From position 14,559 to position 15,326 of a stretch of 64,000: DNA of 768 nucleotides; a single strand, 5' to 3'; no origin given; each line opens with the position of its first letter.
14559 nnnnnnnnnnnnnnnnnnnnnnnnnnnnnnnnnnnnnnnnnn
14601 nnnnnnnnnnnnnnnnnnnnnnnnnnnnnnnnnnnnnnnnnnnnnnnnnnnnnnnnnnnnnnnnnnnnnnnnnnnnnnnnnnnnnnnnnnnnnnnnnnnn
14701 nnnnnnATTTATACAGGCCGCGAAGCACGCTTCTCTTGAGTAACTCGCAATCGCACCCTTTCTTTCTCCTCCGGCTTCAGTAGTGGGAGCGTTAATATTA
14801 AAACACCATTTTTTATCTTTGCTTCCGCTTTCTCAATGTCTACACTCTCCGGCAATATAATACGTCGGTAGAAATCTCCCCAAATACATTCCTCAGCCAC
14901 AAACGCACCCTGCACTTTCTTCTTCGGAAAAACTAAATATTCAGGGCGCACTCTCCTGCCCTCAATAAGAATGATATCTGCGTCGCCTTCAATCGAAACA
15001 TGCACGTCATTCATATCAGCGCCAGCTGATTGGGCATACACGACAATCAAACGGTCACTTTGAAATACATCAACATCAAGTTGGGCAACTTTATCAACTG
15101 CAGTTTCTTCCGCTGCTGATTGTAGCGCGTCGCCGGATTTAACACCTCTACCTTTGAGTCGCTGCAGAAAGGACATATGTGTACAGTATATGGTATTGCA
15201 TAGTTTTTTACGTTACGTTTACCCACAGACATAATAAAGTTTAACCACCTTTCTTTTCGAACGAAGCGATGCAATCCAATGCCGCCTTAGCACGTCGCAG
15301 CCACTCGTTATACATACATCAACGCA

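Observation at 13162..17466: Cohesin-like membrane protein and dockerin-bearing surface protein encoded side by side (with an Hsp20 gene between them)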

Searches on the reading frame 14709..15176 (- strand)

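Call 4: search_protein_families(library=pfam, proteins=[window:14709-15176:-], max_evalue=1)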
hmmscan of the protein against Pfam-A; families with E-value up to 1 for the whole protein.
window:14709-15176:- (155 aa): 2 families
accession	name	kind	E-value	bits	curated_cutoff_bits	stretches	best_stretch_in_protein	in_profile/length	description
PF00011.27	HSP20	-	5.3e-11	43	20.8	1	43-141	8-96/102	Hsp20/alpha crystallin family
PF17886.7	ArsA_HSP20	-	0.0041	17.1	22.5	1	35-128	18-61/63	HSP20-like domain found in ArsA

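Call 59: search_protein_families(library=ncbifam, proteins=[window:14709-15176:-], max_evalue=0.01)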
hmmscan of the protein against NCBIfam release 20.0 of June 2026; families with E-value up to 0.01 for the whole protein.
window:14709-15176:- (155 aa): 3 families
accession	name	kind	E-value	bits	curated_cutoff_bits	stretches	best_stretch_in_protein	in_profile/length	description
NF041800.1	Hsp20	equivalog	1.5e-09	37.7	140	1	29-141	70-157/162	archaeal heat shock protein Hsp20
NF041799.1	Hsp14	equivalog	3e-08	33.6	100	1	31-135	17-111/118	archaeal heat shock protein Hsp14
NF042420.1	Hsp18_Clos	equivalog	1.7e-05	24.9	195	1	31-143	41-144/147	heat shock protein Hsp18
